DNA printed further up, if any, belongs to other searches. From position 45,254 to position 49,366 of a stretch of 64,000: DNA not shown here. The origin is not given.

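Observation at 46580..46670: PolC lacks its 3'-5' proofreading exonuclease domain through a clean in-frame absence inside the PHP domain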

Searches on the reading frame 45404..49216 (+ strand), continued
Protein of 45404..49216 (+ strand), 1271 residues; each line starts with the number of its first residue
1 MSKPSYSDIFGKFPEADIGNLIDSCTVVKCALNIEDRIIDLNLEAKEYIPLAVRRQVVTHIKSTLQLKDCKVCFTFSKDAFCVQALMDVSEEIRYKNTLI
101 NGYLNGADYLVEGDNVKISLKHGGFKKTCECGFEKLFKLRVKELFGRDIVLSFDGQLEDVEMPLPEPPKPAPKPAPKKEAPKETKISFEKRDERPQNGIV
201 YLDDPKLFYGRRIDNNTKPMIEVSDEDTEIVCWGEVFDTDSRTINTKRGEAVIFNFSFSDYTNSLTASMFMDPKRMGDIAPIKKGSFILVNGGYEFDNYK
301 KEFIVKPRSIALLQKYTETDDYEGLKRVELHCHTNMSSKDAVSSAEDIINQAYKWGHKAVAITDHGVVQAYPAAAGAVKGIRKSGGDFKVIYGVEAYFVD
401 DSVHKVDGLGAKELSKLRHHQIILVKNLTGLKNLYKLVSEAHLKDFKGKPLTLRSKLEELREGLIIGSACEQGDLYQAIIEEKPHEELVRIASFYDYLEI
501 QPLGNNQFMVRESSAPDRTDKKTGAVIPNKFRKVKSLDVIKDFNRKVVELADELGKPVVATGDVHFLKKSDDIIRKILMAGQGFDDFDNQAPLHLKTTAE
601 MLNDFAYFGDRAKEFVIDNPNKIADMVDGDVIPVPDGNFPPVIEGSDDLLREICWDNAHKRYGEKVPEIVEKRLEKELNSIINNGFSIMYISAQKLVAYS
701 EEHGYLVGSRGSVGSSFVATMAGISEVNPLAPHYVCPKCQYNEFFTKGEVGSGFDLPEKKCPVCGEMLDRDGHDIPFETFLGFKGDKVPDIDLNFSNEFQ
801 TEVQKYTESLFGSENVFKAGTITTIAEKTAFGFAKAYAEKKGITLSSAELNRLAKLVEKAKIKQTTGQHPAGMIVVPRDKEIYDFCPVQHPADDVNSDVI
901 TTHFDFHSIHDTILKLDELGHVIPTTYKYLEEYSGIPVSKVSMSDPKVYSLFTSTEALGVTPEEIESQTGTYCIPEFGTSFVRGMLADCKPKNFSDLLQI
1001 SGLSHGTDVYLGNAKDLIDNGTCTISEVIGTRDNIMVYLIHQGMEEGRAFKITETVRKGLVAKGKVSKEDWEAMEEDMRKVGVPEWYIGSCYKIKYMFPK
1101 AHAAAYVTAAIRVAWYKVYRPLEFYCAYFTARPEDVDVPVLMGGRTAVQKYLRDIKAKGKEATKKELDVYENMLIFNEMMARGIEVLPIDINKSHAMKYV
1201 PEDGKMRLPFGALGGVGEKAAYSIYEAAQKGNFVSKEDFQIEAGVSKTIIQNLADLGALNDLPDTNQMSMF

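Call 6: find_homologous_proteins(query=window:45404-49216:+, max_evalue=1e-50)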
Query window:45404-49216:+ (1271 aa): 8000 proteins with E <= 1e-50 among 8000 candidates; the best 120 are listed.
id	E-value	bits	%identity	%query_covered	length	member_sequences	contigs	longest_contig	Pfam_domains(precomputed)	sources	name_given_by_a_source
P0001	0.0e+0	2889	99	100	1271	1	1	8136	PF02811.27,PF14579.13,PF17657.7,PF07733.19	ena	-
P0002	0.0e+0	2849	97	100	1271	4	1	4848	PF02811.27,PF14579.13,PF17657.7,PF07733.19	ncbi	-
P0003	0.0e+0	2836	97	100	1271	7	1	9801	PF02811.27,PF14579.13,PF17657.7,PF07733.19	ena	-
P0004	0.0e+0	2745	93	100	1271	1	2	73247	PF02811.27,PF14579.13,PF17657.7,PF07733.19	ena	-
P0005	0.0e+0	2725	92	100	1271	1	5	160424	PF02811.27,PF14579.13,PF17657.7,PF07733.19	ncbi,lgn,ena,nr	ncbi:MAG: PolC-type DNA polymerase III [Clostridia bacterium]|nr:PolC-type DNA polymerase III [Clost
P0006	0.0e+0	2598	88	100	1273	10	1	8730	PF02811.27,PF14579.13,PF17657.7,PF07733.19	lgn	-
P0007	0.0e+0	2554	87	100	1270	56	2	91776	PF02811.27,PF14579.13,PF17657.7,PF07733.19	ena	-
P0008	0.0e+0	2530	85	100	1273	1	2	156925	PF02811.27,PF14579.13,PF17657.7,PF07733.19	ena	-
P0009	0.0e+0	2459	84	100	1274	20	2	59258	PF02811.27,PF14579.13,PF17657.7,PF07733.19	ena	-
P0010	0.0e+0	2457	83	100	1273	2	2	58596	PF02811.27,PF14579.13,PF17657.7,PF07733.19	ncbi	-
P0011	0.0e+0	2453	83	100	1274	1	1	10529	PF02811.27,PF14579.13,PF17657.7,PF07733.19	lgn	-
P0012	0.0e+0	2446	82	100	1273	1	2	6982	PF02811.27,PF14579.13,PF17657.7,PF07733.19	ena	-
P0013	0.0e+0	2443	82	100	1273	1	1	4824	PF02811.27,PF14579.13,PF17657.7,PF07733.19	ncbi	-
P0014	0.0e+0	2443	82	100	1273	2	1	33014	PF02811.27,PF14579.13,PF17657.7,PF07733.19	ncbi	-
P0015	0.0e+0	2438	83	100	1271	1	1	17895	PF02811.27,PF14579.13,PF17657.7,PF07733.19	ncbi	-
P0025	0.0e+0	2364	80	100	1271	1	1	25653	PF02811.27,PF14579.13,PF17657.7,PF07733.19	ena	-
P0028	0.0e+0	2361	80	100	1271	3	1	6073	PF02811.27,PF14579.13,PF17657.7,PF07733.19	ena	-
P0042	0.0e+0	2325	79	100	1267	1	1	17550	PF02811.27,PF14579.13,PF17657.7,PF07733.19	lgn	-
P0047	0.0e+0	2319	79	100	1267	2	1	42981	PF02811.27,PF14579.13,PF17657.7,PF07733.19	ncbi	-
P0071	0.0e+0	2290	78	100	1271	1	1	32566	PF02811.27,PF14579.13,PF17657.7,PF07733.19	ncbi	-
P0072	0.0e+0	2288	77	100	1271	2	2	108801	PF02811.27,PF14579.13,PF17657.7,PF07733.19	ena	-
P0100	0.0e+0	2272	77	100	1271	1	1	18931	PF02811.27,PF14579.13,PF17657.7,PF07733.19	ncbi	-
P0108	0.0e+0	2265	76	100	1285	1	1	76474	PF02811.27,PF14579.13,PF17657.7,PF07733.19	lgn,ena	-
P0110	0.0e+0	2264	76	100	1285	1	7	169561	PF02811.27,PF14579.13,PF17657.7,PF07733.19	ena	-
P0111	0.0e+0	2263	76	100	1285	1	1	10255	PF02811.27,PF14579.13,PF17657.7,PF07733.19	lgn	-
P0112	0.0e+0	2262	76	100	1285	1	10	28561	PF02811.27,PF14579.13,PF17657.7,PF07733.19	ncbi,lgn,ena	-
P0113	0.0e+0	2262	77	100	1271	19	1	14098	PF02811.27,PF14579.13,PF17657.7,PF07733.19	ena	-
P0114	0.0e+0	2262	76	100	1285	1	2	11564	PF02811.27,PF14579.13,PF17657.7,PF07733.19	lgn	-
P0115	0.0e+0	2261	76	100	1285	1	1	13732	PF02811.27,PF14579.13,PF17657.7,PF07733.19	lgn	-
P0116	0.0e+0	2261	75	100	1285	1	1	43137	PF02811.27,PF14579.13,PF17657.7,PF07733.19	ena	-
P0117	0.0e+0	2261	76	100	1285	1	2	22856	PF02811.27,PF14579.13,PF17657.7,PF07733.19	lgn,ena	-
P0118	0.0e+0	2261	75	100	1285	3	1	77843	PF02811.27,PF14579.13,PF17657.7,PF07733.19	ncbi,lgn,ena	-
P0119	0.0e+0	2261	76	100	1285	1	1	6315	PF02811.27,PF14579.13,PF17657.7,PF07733.19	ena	-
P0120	0.0e+0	2260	76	100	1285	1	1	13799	PF02811.27,PF14579.13,PF17657.7,PF07733.19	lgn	-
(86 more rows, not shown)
